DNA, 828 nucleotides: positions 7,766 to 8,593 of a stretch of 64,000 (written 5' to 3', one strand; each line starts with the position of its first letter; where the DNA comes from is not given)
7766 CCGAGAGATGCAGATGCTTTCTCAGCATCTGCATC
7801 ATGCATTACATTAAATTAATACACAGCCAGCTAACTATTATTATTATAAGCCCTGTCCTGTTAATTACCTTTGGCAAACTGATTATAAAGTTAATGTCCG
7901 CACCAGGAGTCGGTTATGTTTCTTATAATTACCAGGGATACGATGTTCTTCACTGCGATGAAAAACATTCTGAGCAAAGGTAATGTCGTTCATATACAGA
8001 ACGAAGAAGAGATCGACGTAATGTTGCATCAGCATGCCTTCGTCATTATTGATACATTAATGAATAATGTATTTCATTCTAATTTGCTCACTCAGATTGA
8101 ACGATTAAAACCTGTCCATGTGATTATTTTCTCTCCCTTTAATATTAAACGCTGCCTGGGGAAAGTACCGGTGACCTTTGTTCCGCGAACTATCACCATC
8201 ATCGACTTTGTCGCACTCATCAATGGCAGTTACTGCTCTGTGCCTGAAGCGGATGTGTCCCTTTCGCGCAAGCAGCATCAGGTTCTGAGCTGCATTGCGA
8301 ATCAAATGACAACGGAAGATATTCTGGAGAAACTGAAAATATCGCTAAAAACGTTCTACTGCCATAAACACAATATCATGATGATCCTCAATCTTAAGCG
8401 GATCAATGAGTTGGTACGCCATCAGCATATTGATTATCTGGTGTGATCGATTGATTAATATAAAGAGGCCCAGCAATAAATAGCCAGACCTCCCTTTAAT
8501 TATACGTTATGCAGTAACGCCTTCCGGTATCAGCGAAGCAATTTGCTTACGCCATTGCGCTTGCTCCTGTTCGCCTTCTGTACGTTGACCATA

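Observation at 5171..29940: AT-rich acid fitness island, H-NS-silenced type, contrasts with GC-richer chu, IS and bcs DNA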

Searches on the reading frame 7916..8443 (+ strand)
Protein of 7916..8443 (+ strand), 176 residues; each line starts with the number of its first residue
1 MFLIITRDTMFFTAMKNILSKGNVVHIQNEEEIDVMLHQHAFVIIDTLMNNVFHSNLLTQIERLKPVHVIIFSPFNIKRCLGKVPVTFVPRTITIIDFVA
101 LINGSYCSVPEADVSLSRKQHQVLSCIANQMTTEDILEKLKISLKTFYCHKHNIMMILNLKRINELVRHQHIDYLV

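Call 24: find_related_loci(query=window:7916-8443:+, collection=genome_contigs, flank=10000)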
Query window:7916-8443:+ (176 aa) in genome_contigs; peptide patterns used: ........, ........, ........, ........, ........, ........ (x = any residue, [..] = any of these).
88 stretches matched a pattern; 6 encode a relative of the query (tblastn E <= 1e-3); 6 distinct loci.
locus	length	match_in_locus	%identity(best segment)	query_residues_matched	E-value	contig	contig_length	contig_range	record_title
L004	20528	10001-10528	94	1-176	6e-112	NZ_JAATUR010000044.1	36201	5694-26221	Escherichia coli strain SCPM-O-B-8794 44length=36201, whole genome shotgun sequence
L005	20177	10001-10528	95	1-176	3e-111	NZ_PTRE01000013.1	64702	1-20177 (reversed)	Escherichia sp. MOD1-EC7003 MOD1-EC7003_13_length_64702_cov_121, whole genome shotgun sequence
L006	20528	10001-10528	90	1-176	8e-106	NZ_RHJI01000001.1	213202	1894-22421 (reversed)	Escherichia sp. E1V33 1V33_1_consensus, whole genome shotgun sequence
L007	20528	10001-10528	90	1-176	2e-105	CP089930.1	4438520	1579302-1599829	Escherichia coli strain E69 chromosome, complete genome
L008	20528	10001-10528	87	1-176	5e-102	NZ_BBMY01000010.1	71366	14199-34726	Escherichia albertii NBRC 107761 = DSM 17582 strain NBRC 107761, whole genome shotgun sequence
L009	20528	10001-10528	88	1-176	5e-103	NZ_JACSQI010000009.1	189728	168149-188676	Escherichia whittamii strain Sa2BVA5 NODE_9_length_189728_cov_8.963839, whole genome shotgun sequence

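Call 40: find_homologous_proteins(query=window:7916-8443:+, max_evalue=1e-20)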
Query window:7916-8443:+ (176 aa): 92 proteins with E <= 1e-20 among 139 candidates.
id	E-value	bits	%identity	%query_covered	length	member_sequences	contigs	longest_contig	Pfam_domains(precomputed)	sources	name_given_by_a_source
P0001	4.5e-108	376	99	100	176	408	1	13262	PF00196.26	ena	-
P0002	2.4e-106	371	98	100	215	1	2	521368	PF00196.26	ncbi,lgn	-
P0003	1.2e-105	368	98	100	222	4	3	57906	PF00196.26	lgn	-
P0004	3.2e-104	364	99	96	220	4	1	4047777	PF00196.26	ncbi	-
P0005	3.5e-104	364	96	100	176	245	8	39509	PF00196.26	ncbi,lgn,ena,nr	ncbi:helix-turn-helix transcriptional regulator [Escherichia coli]|nr:helix-turn-helix transcription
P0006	4.8e-104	363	97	100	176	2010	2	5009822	PF00196.26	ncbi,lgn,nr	ncbi:helix-turn-helix transcriptional regulator [Escherichia coli]|nr:helix-turn-helix transcription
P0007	1.1e-96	339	90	100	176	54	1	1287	PF00196.26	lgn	-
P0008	7.7e-96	336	92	100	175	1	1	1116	PF00196.26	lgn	-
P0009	5.7e-95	334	94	100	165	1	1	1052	PF00196.26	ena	-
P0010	2.6e-94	331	88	100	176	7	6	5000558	PF00196.26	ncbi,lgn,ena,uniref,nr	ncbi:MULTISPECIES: helix-turn-helix transcriptional regulator [Escherichia]|uniref:Helix-turn-helix 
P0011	1.7e-92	326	86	100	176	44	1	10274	PF00196.26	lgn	-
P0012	5.8e-92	324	98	86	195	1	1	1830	-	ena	-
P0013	9.1e-92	323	91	100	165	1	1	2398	-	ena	-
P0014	9.3e-90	317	91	100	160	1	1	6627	PF00196.26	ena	-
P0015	3.1e-88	312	89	100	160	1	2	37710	PF00196.26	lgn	-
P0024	1.1e-68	248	63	100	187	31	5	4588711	PF00196.26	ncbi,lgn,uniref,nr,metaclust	ncbi:Putative HTH-type transcriptional regulator dctR, Probable repressor of dctA dicarboxylate tran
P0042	3.5e-53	198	52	100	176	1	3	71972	PF00196.26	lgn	-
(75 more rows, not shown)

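Call 41: find_encoding_contigs(protein=P0024, flank=10000, max_places=2)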
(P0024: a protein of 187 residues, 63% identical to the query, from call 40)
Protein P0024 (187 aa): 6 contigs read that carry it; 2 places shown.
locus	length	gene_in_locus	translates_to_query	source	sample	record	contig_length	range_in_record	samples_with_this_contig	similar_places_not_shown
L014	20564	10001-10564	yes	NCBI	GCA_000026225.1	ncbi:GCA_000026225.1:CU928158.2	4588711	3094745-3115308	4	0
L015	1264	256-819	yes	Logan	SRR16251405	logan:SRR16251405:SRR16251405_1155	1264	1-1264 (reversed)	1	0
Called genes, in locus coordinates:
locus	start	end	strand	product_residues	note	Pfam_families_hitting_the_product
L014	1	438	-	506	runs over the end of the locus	PF00989:PAS, PF13426:PAS_9, PF08447:PAS_3, PF00015:MCPsignal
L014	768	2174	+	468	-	PF00202:Aminotran_3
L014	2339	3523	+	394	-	PF06779:MFS_4, PF07690:MFS_1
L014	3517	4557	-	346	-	PF05954:Phage_GPD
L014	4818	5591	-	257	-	PF00392:GntR, PF02082:Rrf2 (weak), PF07729:FCD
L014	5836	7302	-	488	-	PF01232:Mannitol_dh, PF08125:Mannitol_dh_C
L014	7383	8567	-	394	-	PF03786:UxuA, PF01261:AP_endonuc_2 (weak)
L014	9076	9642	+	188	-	PF03843:Slp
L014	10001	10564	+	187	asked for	PF00196:GerE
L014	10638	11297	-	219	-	PF02308:MgtC, PF26539:ACT_YhiD_C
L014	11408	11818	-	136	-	PF06411:HdeA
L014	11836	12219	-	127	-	PF06411:HdeA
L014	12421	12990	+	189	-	PF03729:DUF308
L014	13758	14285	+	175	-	PF00196:GerE (weak)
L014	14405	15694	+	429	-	PF25917:BSH_RND, PF25876:HH_MFP_RND, PF25893:HH_CzcB (weak), PF25944:Beta-barrel_RND, PF25954:Beta-barrel_RND_2 (weak), PF25967:RND-MFP_C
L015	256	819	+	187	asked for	PF00196:GerE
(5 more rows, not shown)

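Call 42: find_encoding_contigs(protein=P0042, flank=10000, max_places=2)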
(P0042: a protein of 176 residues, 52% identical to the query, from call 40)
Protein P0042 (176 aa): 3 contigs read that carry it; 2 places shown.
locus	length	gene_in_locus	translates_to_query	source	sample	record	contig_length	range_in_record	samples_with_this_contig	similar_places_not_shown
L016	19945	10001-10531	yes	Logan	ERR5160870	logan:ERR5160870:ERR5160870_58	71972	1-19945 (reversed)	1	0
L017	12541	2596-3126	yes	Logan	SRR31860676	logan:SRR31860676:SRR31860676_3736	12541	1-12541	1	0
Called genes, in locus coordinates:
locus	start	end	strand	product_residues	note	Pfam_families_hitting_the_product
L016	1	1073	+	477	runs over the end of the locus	PF00501:AMP-binding, PF13193:AMP-binding_C (weak)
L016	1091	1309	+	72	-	PF00550:PP-binding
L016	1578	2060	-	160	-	PF01988:VIT1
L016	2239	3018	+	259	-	-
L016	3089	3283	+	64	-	PF19839:RHH_9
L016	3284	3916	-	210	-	-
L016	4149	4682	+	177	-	PF13428:TPR_14 (faint), PF13431:TPR_17 (faint), PF14559:TPR_19 (faint), PF07719:TPR_2 (faint), PF13432:TPR_16 (faint), PF00515:TPR_1 (faint)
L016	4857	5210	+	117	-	PF08281:Sigma70_r4_2, PF04545:Sigma70_r4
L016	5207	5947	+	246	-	-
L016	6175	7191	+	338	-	PF01547:SBP_bac_1, PF13531:SBP_bac_11, PF13416:SBP_bac_8, PF13343:SBP_bac_6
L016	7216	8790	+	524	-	PF00528:BPD_transp_1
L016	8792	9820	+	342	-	PF00005:ABC_tran, PF02463:SMC_N (faint), PF13304:AAA_21 (faint)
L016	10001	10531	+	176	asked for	PF00196:GerE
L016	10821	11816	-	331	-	PF03253:UT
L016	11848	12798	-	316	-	PF01774:UreD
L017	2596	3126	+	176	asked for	PF00196:GerE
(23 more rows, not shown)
